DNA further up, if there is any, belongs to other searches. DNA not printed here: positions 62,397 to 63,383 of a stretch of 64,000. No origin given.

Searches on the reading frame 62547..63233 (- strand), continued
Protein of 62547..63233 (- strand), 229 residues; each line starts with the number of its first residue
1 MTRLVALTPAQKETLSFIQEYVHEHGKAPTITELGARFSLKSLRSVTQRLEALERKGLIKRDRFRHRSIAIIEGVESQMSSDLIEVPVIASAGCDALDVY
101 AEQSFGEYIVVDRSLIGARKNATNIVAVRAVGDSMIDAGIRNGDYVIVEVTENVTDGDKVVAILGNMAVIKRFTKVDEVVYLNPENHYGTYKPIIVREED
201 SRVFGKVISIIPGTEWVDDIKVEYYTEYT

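Call 39: find_homologous_proteins(query=L001:8465-9898:-, max_evalue=1e-20)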
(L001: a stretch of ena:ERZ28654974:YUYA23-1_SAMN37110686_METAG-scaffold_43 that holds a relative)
Query L001:8465-9898:- (478 aa): 1688 proteins with E <= 1e-20 among 8000 candidates; the best 120 are listed.
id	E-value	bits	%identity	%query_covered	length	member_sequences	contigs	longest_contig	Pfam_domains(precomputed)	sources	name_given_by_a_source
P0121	8.6e-293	989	93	100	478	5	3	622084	PF27115.1,PF00929.32,PF27096.1,PF01541.31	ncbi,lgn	ncbi:MAG TPA: exonuclease domain-containing protein [Candidatus Paceibacterota bacterium]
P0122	1.1e-273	926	86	100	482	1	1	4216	PF27115.1,PF00929.32,PF27096.1,PF01541.31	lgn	-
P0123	6.3e-258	874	82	98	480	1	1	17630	PF27115.1,PF00929.32,PF27096.1,PF01541.31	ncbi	-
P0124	3.0e-243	826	76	99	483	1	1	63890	PF27115.1,PF00929.32,PF27096.1,PF01541.31,PF16473.12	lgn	-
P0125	2.7e-240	816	75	99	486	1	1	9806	PF27115.1,PF00929.32,PF27096.1,PF01541.31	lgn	-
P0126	2.4e-238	810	75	97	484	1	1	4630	PF27115.1,PF00929.32,PF27096.1,PF01541.31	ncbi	-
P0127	9.6e-236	801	74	100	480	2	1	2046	PF27115.1,PF00929.32,PF27096.1,PF01541.31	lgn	-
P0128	8.5e-235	798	74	98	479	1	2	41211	PF27115.1,PF00929.32,PF27096.1,PF01541.31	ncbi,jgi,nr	ncbi:MAG TPA: exonuclease domain-containing protein [Candidatus Paceibacterota bacterium]|nr:exonucl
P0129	1.0e-232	791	75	97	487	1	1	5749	PF27115.1,PF00929.32,PF27096.1,PF01541.31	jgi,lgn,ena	-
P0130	1.0e-231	788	73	97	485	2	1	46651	PF27115.1,PF00929.32,PF27096.1,PF01541.31,PF16473.12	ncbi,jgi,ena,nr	ncbi:MAG TPA: exonuclease domain-containing protein [Candidatus Paceibacterota bacterium]|nr:exonucl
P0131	1.5e-231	787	73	100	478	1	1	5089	PF00929.32,PF27096.1,PF01541.31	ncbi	ncbi:MAG TPA: exonuclease domain-containing protein [Candidatus Paceibacterota bacterium]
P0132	1.2e-228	778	73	97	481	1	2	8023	PF27115.1,PF00929.32,PF27096.1,PF01541.31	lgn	-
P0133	1.2e-227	774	71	99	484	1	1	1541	PF27115.1,PF00929.32,PF27096.1,PF01541.31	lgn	-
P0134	4.4e-227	772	72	97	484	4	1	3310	PF27115.1,PF00929.32,PF27096.1,PF01541.31,PF16473.12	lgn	-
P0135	9.0e-227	771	72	98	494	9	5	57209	PF27115.1,PF00929.32,PF27096.1,PF01541.31,PF16473.12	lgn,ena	-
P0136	1.6e-226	771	72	98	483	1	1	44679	PF27115.1,PF00929.32,PF27096.1,PF01541.31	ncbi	-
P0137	7.6e-226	768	74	96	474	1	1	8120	PF27115.1,PF00929.32,PF27096.1,PF01541.31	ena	-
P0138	4.0e-225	766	71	99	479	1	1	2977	PF27115.1,PF00929.32,PF27096.1,PF01541.31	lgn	-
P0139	5.9e-225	765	72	97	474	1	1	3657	PF27115.1,PF00929.32,PF27096.1,PF01541.31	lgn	-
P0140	1.8e-223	761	69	100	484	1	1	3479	PF27115.1,PF00929.32,PF27096.1,PF01541.31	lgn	-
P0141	2.7e-223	760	70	99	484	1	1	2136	PF27115.1,PF00929.32,PF27096.1,PF01541.31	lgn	-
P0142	5.5e-223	759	71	97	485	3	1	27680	PF27115.1,PF00929.32,PF27096.1,PF01541.31,PF16473.12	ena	-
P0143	1.3e-222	758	70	99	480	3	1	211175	PF27115.1,PF00929.32,PF27096.1,PF01541.31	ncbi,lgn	ncbi:MAG: exonuclease domain-containing protein [Patescibacteria group bacterium]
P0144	1.3e-221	754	70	99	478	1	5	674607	PF27115.1,PF00929.32,PF27096.1,PF01541.31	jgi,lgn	-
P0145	4.0e-221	753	71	97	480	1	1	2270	PF27115.1,PF00929.32,PF27096.1,PF01541.31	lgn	-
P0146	5.7e-220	749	68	98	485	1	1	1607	PF27115.1,PF00929.32,PF27096.1,PF01541.31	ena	-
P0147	9.8e-215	732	69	98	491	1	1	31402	PF27115.1,PF00929.32,PF27096.1,PF01541.31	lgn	-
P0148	2.2e-213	727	67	99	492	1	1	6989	PF27115.1,PF00929.32,PF27096.1,PF01541.31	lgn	-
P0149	5.2e-212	723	67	98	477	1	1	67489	PF27115.1,PF00929.32,PF27096.1,PF01541.31,PF16473.12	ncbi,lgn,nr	ncbi:MAG: polC [Parcubacteria group bacterium]|nr:polC [Parcubacteria group bacterium]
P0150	2.7e-211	720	66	99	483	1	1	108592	PF27115.1,PF00929.32,PF27096.1,PF01541.31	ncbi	ncbi:MAG: exonuclease domain-containing protein [Patescibacteria group bacterium]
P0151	6.8e-211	719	67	98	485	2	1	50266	PF27115.1,PF00929.32,PF27096.1,PF01541.31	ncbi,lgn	-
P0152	1.1e-210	718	66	100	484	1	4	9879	PF27115.1,PF00929.32,PF27096.1,PF01541.31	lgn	-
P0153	1.5e-209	715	68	97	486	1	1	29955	PF27115.1,PF00929.32,PF27096.1,PF01541.31,PF16473.12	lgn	-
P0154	2.5e-207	707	66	99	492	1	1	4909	PF27115.1,PF00929.32,PF27096.1,PF01541.31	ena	-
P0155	5.8e-205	700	66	97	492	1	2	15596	PF27115.1,PF00929.32,PF27096.1,PF01541.31,PF16473.12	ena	-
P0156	4.0e-191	654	61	99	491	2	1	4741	PF27115.1,PF00929.32,PF27096.1,PF01541.31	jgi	jgi:DNA polymerase-3 subunit epsilon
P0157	2.7e-185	635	58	97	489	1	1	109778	PF27115.1,PF00929.32,PF27096.1,PF01541.31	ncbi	-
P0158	3.7e-182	624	60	99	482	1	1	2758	PF27115.1,PF00929.32,PF27096.1,PF01541.31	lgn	-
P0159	1.5e-180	619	60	98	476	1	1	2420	PF27115.1,PF00929.32,PF27096.1,PF01541.31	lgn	-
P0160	1.9e-180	619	57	98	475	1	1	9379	PF00929.32,PF27096.1,PF01541.31,PF16473.12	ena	-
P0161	1.5e-179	616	57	96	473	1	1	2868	PF27115.1,PF00929.32,PF27096.1,PF01541.31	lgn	-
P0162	6.3e-173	594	59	95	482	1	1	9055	PF27115.1,PF00929.32,PF27096.1,PF01541.31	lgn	-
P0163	1.8e-168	579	54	98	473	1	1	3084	PF00929.32,PF27096.1,PF01541.31,PF16473.12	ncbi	-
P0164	2.1e-167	576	54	96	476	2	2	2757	PF27115.1,PF00929.32,PF27096.1,PF01541.31,PF16473.12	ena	-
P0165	9.5e-165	567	55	97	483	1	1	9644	PF27115.1,PF00929.32,PF27096.1,PF01541.31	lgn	-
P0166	2.3e-164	566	53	96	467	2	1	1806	PF27115.1,PF00929.32,PF27096.1,PF01541.31,PF16473.12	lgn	-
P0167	3.3e-163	562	53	95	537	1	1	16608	PF27115.1,PF00929.32,PF27096.1,PF01541.31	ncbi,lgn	-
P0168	1.6e-162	560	53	100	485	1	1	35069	PF27115.1,PF00929.32,PF27096.1,PF01541.31,PF13482.13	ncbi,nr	ncbi:MAG: polC [Candidatus Adlerbacteria bacterium]|nr:polC [Candidatus Adlerbacteria bacterium]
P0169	1.8e-162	560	54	95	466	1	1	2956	PF27115.1,PF00929.32,PF27096.1,PF01541.31,PF16473.12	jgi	jgi:DNA polymerase III subunit epsilon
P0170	4.3e-162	558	53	95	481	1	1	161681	PF27115.1,PF00929.32,PF27096.1,PF01541.31,PF16473.12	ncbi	-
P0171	1.0e-161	557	52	95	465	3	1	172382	PF00929.32,PF27096.1,PF01541.31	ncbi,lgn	ncbi:MAG: exonuclease domain-containing protein [Patescibacteria group bacterium]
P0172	2.1e-161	556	52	96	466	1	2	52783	PF27115.1,PF00929.32,PF27096.1,PF01541.31,PF16473.12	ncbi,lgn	-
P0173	6.0e-160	551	52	96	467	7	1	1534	PF27115.1,PF00929.32,PF27096.1,PF01541.31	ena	-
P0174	3.2e-158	545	52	98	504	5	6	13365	PF27115.1,PF00929.32,PF27096.1,PF01541.31,PF16473.12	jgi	jgi:DNA polymerase-3 subunit epsilon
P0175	5.7e-158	545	51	96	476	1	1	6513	PF00929.32,PF27096.1,PF01541.31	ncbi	-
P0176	8.0e-158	544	52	95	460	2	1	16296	PF27115.1,PF00929.32,PF27096.1,PF01541.31,PF16473.12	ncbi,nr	ncbi:3'-5' exoribonuclease [Patescibacteria group bacterium]|nr:3'-5' exoribonuclease [Patescibacter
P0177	8.6e-158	544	52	96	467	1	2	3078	PF00929.32,PF27096.1,PF01541.31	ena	-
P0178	3.9e-156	539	53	96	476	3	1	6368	PF27115.1,PF00929.32,PF27096.1,PF01541.31,PF16473.12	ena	-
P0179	5.0e-156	538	53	99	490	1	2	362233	PF27115.1,PF00929.32,PF27096.1,PF01541.31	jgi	jgi:DNA polymerase-3 subunit epsilon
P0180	8.3e-154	531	52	96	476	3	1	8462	PF27115.1,PF00929.32,PF27096.1,PF01541.31,PF16473.12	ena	-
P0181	1.5e-153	530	52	97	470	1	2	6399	PF27115.1,PF00929.32,PF27096.1,PF01612.27,PF01541.31,PF13482.13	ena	-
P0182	2.2e-153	530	51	97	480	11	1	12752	PF27115.1,PF00929.32,PF27096.1,PF01541.31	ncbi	-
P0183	2.1e-152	526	51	96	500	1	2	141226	PF27115.1,PF00929.32,PF27096.1,PF01541.31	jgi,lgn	jgi:DNA polymerase-3 subunit epsilon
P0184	3.1e-152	526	50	98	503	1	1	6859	PF27115.1,PF00929.32,PF27096.1,PF01541.31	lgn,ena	-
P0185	4.2e-152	525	51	96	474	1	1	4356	PF27115.1,PF00929.32,PF27096.1,PF01541.31,PF13482.13,PF16473.12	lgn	-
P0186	4.4e-152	525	50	97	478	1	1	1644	PF27115.1,PF00929.32,PF27096.1,PF01541.31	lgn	-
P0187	1.3e-150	520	52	97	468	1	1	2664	PF27115.1,PF00929.32,PF27096.1,PF01541.31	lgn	-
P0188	2.2e-150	520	53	95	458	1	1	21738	PF27115.1,PF00929.32,PF27096.1,PF01541.31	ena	-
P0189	2.8e-150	519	52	97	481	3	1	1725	PF27115.1,PF00929.32,PF27096.1,PF01541.31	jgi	-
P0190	6.5e-150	518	50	99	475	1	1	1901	PF27115.1,PF00929.32,PF27096.1,PF01541.31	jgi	jgi:DNA polymerase-3 subunit epsilon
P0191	1.0e-149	517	51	97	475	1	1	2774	PF27115.1,PF00929.32,PF27096.1,PF01541.31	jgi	jgi:DNA polymerase-3 subunit epsilon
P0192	1.3e-149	517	52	97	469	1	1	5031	PF27115.1,PF00929.32,PF27096.1,PF01541.31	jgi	jgi:DNA polymerase-3 subunit epsilon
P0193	1.1e-148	514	51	97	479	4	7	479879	PF27115.1,PF00929.32,PF27096.1,PF01541.31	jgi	jgi:DNA polymerase-3 subunit epsilon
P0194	4.5e-148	512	51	97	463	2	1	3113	PF27115.1,PF00929.32,PF27096.1,PF01541.31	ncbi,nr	ncbi:MAG TPA: exonuclease domain-containing protein, partial [Candidatus Paceibacterota bacterium]|n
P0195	4.7e-148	512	50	98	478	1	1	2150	PF27115.1,PF00929.32,PF27096.1,PF01541.31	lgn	-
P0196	4.8e-148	512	50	98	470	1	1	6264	PF27115.1,PF00929.32,PF27096.1,PF01541.31,PF16473.12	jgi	jgi:DNA polymerase-3 subunit epsilon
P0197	9.3e-148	511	50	97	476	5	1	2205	PF27115.1,PF00929.32,PF27096.1,PF01541.31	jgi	-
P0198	1.1e-147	511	52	97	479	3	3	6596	PF27115.1,PF00929.32,PF27096.1,PF01541.31,PF13482.13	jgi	jgi:DNA polymerase-3 subunit epsilon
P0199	1.8e-147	510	49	97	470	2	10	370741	PF27115.1,PF00929.32,PF27096.1,PF01541.31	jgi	jgi:DNA polymerase III subunit epsilon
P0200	2.5e-147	510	50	98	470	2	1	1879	PF27115.1,PF00929.32,PF27096.1,PF01541.31,PF13482.13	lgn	-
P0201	3.1e-147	509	51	97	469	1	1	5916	PF27115.1,PF00929.32,PF27096.1,PF01541.31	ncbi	-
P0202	4.1e-147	509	50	98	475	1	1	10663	PF27115.1,PF00929.32,PF27096.1,PF01541.31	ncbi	-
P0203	4.3e-147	509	52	96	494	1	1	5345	PF27115.1,PF00929.32,PF27096.1,PF01541.31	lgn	-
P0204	4.4e-147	509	50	97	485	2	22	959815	PF27115.1,PF00929.32,PF27096.1,PF01541.31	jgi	jgi:DNA polymerase-3 subunit epsilon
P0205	2.2e-145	503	50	96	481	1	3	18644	PF27115.1,PF00929.32,PF27096.1,PF01541.31,PF16473.12,PF24348.2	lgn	-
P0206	1.3e-144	501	49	97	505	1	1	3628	PF27115.1,PF00929.32,PF27096.1,PF01541.31,PF16473.12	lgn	-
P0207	1.7e-144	500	49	100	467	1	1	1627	PF27115.1,PF00929.32,PF27096.1,PF01541.31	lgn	-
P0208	2.2e-144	500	67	67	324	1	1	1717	PF27115.1,PF27096.1,PF01541.31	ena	-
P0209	1.6e-143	497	49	96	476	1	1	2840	PF27115.1,PF00929.32,PF27096.1,PF01541.31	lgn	-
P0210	2.2e-143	497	49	97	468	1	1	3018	PF27115.1,PF00929.32,PF27096.1,PF01541.31,PF13482.13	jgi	jgi:DNA polymerase-3 subunit epsilon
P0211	3.0e-143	496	49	98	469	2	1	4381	PF27115.1,PF00929.32,PF27096.1,PF01541.31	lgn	-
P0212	4.8e-143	495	49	98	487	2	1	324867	PF27115.1,PF00929.32,PF27096.1,PF01541.31,PF16473.12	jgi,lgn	jgi:DNA polymerase-3 subunit epsilon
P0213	2.6e-142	493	50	95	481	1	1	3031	PF27115.1,PF00929.32,PF27096.1,PF01541.31,PF16473.12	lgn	-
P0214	2.7e-142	493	52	88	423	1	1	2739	PF00929.32,PF27096.1,PF01541.31,PF16473.12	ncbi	-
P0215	2.9e-139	483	49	97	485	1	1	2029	PF27115.1,PF00929.32,PF27096.1,PF01541.31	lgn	-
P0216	9.6e-139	481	53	88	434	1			PF00929.32,PF27096.1,PF01541.31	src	-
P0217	1.9e-138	480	52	88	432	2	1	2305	PF00929.32,PF27096.1,PF01541.31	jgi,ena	-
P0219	7.3e-137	475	48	95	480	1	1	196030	PF27115.1,PF00929.32,PF27096.1,PF01541.31,PF24348.2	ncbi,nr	ncbi:MAG: polC [Candidatus Adlerbacteria bacterium]|nr:polC [Candidatus Adlerbacteria bacterium]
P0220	1.3e-136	474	48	97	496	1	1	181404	PF27115.1,PF00929.32,PF27096.1,PF01541.31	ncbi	-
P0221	1.5e-133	464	48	95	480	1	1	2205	PF27115.1,PF00929.32,PF27096.1,PF01541.31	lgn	-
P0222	5.5e-133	462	47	94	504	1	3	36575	PF27115.1,PF00929.32,PF27096.1,PF01541.31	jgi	jgi:DNA polymerase-3 subunit epsilon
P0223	2.6e-132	460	46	93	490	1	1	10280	PF27115.1,PF00929.32,PF27096.1,PF01541.31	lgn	-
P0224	4.2e-132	459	48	95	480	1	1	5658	PF00929.32,PF27096.1,PF01541.31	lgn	-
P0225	2.2e-131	457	49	91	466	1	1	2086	PF27115.1,PF00929.32,PF27096.1,PF01541.31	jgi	jgi:DNA polymerase-3 subunit epsilon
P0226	1.7e-130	454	48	96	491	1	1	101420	PF27115.1,PF00929.32,PF27096.1,PF01541.31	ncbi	-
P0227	2.1e-130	454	47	94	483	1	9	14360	PF27115.1,PF00929.32,PF27096.1,PF01541.31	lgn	-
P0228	8.8e-130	452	74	56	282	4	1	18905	PF27115.1,PF27096.1,PF01541.31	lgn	-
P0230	1.8e-129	451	48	93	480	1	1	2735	PF27115.1,PF00929.32,PF27096.1,PF01541.31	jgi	jgi:DNA polymerase-3 subunit epsilon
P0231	2.8e-129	450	47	95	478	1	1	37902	PF27115.1,PF00929.32,PF27096.1,PF01541.31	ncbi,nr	ncbi:GIY-YIG nuclease family protein [Candidatus Parcubacteria bacterium]|nr:GIY-YIG nuclease family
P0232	7.4e-129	449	47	95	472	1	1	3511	PF27115.1,PF00929.32,PF27096.1,PF01541.31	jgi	jgi:DNA polymerase III subunit epsilon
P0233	1.6e-128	448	48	94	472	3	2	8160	PF27115.1,PF00929.32,PF27096.1,PF01541.31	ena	-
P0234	2.1e-128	447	47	97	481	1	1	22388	PF27115.1,PF00929.32,PF27096.1,PF01541.31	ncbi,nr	ncbi:MAG: polC [Parcubacteria group bacterium]|nr:polC [Parcubacteria group bacterium]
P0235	4.4e-128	446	47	94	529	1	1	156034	PF27115.1,PF00929.32,PF27096.1,PF01541.31,PF16473.12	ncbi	-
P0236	5.1e-128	446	46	95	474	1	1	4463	PF27115.1,PF00929.32,PF27096.1,PF01541.31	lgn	-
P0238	1.1e-127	445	48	94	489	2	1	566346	PF27115.1,PF00929.32,PF27096.1,PF01541.31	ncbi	ncbi:MAG: exonuclease domain-containing protein [Patescibacteria group bacterium]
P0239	1.2e-127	445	47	94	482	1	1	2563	PF27115.1,PF00929.32,PF27096.1,PF01541.31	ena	-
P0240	1.2e-127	445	45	96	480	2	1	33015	PF27115.1,PF00929.32,PF27096.1,PF01541.31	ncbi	-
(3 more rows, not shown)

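Call 40: find_encoding_contigs(protein=P0144, flank=2500, max_places=1)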
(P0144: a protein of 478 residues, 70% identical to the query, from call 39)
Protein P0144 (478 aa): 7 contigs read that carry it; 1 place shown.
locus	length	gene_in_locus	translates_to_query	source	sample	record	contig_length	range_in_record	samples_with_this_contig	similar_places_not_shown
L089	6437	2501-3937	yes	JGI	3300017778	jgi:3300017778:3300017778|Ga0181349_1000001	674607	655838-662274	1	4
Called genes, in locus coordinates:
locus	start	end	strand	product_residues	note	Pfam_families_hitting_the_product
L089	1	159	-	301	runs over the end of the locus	PF06983:3-dmu-9_3-mt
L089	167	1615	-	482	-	PF12710:HAD (weak), PF01513:NAD_kinase (weak), PF00781:DAGK_cat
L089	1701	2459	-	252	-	PF01726:LexA_DNA_bind, PF00717:Peptidase_S24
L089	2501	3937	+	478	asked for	PF00929:RNase_T, PF01541:GIY-YIG (weak), PF27096:UvrC_M, PF27115:Cho_C (weak)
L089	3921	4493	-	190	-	PF10648:Gmad2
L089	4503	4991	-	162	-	PF01625:PMSR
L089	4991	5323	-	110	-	PF06305:LapA_dom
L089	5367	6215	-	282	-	PF17773:UPF0176_N, PF00581:Rhodanese, PF12368:Rhodanese_C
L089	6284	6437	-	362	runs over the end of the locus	-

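Call 41: find_encoding_contigs(protein=P0124, flank=2500, max_places=1)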
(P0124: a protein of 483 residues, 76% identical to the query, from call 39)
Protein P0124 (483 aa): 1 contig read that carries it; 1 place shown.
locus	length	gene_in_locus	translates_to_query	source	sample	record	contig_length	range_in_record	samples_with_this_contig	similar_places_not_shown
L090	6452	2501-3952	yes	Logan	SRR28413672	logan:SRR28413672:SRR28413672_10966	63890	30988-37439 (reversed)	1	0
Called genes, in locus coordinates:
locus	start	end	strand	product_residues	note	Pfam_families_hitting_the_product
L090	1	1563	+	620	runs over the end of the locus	PF01471:PG_binding_1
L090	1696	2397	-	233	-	PF01726:LexA_DNA_bind, PF00717:Peptidase_S24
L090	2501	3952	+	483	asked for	PF00929:RNase_T, PF16473:Rv2179c-like (faint), PF01541:GIY-YIG (weak), PF27096:UvrC_M, PF27115:Cho_C (weak)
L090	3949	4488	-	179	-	PF01931:NTPase_I-T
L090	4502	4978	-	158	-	PF06983:3-dmu-9_3-mt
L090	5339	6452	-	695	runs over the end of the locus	PF09479:Flg_new, PF18998:Flg_new_2 (faint), PF01471:PG_binding_1 (faint)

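Call 42: find_encoding_contigs(protein=P0157, flank=2500, max_places=1)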
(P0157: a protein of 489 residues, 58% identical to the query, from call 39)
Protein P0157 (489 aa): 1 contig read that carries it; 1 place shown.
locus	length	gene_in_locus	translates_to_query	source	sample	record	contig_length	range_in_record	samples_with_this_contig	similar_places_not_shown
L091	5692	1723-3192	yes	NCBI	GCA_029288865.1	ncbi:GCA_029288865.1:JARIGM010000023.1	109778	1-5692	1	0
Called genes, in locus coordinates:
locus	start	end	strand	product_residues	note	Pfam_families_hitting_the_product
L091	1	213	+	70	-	?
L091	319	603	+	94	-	-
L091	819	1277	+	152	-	-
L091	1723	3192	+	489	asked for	PF00929:RNase_T, PF01541:GIY-YIG, PF27096:UvrC_M, PF27115:Cho_C (weak)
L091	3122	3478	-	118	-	PF06305:LapA_dom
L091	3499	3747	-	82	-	-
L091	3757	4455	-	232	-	PF01988:VIT1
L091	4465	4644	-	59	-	-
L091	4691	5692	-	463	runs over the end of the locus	PF01566:Nramp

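Call 43: find_encoding_contigs(protein=P0171, flank=2500, max_places=1)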
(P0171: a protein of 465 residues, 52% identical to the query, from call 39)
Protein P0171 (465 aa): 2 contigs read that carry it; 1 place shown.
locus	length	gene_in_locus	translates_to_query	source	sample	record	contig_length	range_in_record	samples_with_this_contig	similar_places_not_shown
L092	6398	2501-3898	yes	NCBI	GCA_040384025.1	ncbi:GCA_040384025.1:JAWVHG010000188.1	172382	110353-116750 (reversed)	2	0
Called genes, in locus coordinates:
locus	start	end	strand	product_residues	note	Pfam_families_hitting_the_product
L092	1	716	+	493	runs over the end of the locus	PF13231:PMT_2 (weak)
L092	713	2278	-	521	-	PF01341:Glyco_hydro_6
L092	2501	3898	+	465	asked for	PF00929:RNase_T, PF01541:GIY-YIG, PF27096:UvrC_M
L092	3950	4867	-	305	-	PF04616:Glyco_hydro_43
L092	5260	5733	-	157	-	-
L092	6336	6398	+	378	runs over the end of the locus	PF18895:T4SS_pilin, PF18896:SLT_3 (weak)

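Call 59: search_protein_families(library=ncbifam, proteins=[L001:8465-9898:-], max_evalue=1e-10)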
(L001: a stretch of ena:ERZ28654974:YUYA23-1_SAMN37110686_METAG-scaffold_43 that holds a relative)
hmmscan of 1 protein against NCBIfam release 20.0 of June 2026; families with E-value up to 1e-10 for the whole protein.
L001:8465-9898:- (478 aa): 33 families (the best 25 are shown)
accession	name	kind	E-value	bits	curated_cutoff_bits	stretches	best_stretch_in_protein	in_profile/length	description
NF005906.0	PRK07883.1-4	equivalog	3.6e-77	260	495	1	14-390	3-387/563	DEDD exonuclease domain-containing protein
NF005907.0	PRK07883.1-5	equivalog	2.4e-68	230.9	454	1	14-393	25-408/584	DEDD exonuclease domain-containing protein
NF005905.0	PRK07883.1-3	equivalog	9.7e-65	219.3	508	1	12-395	19-402/581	DEDD exonuclease domain-containing protein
NF007833.0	PRK10545.1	equivalog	1.5e-54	185.1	367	1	206-467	26-280/289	excinuclease Cho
NF005904.0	PRK07883.1-2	equivalog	4.5e-52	177.1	969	1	14-396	27-411/584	DEDD exonuclease domain-containing protein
NF005903.0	PRK07883.1-1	equivalog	5.3e-46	157.3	1038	1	12-298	35-332/642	DEDD exonuclease domain-containing protein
TIGR01407.1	dinG_rel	hypoth_equivalog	2.8e-44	151.6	547.7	1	18-174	1-158/889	putative DnaQ family exonuclease/DinG family helicase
NF001688.0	PRK00448.1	equivalog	4.3e-41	140.5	873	1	13-184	419-591/1445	PolC-type DNA polymerase III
NF006316.0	PRK08517.1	equivalog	1.7e-40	139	247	1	14-180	67-232/270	3'-5' exonuclease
NF005981.0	PRK08074.1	equivalog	3.9e-40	137.6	789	1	18-170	4-158/931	ATP-dependent DNA helicase DinG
TIGR01405.1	polC_Gram_pos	equivalog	1.5e-37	128.9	1043.45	1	10-183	183-356/1211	DNA polymerase III subunit alpha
NF004719.0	PRK06063.1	equivalog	1.1e-34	119.8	389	1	17-187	16-186/331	DEDDh family exonuclease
TIGR00573.1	dnaq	subfamily_domain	2.4e-31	108.9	71.5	1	15-181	5-177/217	exonuclease, DNA polymerase III, epsilon subunit family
NF005289.0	PRK06807.1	equivalog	1.9e-29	102.9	335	1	18-181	9-173/313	3'-5' exonuclease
NF005836.0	PRK07740.1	equivalog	1.2e-27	96.9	261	1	20-174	62-219/244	hypothetical protein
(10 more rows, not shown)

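Call 60: search_solved_structures(query=L001:8465-9898:-, max_evalue=0.001)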
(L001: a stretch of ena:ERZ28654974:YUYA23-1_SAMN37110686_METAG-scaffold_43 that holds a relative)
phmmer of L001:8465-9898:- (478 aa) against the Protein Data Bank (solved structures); distinct sequences matched with E-value up to 0.001: 11.
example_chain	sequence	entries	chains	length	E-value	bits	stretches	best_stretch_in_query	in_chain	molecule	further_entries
8zef_A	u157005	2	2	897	1.1e-26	97.1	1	17-177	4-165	3'-5' exonuclease DinG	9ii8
2p1j_A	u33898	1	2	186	1.2e-22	83.7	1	14-172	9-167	DNA polymerase III polC-type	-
9qpc_A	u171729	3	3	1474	1.2e-18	70.6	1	11-172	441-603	DNA polymerase III PolC-type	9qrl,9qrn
2gui_A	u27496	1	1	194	6.7e-17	64.8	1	21-174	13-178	DNA polymerase III epsilon subunit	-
1j53_A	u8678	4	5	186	7.9e-17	64.5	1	22-173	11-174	DNA polymerase III, epsilon chain | DNA polymerase III epsilon subunit | DNA POLYMERASE III SUBUNIT EPSILON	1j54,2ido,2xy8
5fku_D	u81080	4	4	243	1.5e-16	63.6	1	22-174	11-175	DNA POLYMERASE III SUBUNIT EPSILON | DNA POLYMERASE III EPSILON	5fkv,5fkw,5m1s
8fyc_K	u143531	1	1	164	2.3e-12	49.9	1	19-171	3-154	DEDDh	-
8fy9_A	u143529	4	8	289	8.9e-12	47.9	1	19-171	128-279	Cas2-DEDDh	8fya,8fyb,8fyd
1yd6_A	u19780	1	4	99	4.7e-10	42.2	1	210-296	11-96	UvrC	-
8h18_A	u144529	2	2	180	2.8e-09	39.7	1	18-170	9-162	DnaQ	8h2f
4fzx_C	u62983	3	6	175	2.9e-05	26.5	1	22-155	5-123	Exodeoxyribonuclease 10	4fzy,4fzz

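Call 61: find_encoding_contigs(protein=P0179, flank=1500, max_places=1)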
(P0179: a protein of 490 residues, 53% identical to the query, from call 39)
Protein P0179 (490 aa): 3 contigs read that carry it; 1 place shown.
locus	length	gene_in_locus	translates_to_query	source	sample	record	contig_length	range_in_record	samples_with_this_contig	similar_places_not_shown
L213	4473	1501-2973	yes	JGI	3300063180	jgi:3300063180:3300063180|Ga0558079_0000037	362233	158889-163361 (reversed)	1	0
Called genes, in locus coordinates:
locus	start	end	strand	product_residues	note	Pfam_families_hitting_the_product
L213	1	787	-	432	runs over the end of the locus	PF00817:IMS, PF11799:IMS_C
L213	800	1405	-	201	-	PF00717:Peptidase_S24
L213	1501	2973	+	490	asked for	PF00929:RNase_T, PF01541:GIY-YIG, PF27096:UvrC_M, PF27115:Cho_C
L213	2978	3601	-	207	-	PF02525:Flavodoxin_2, PF03358:FMN_red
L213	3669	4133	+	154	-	PF06094:GGACT (weak)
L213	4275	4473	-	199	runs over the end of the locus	PF03193:RsgA_GTPase (weak), PF01926:MMR_HSR1, PF02421:FeoB_N, PF00009:GTP_EFTU (weak)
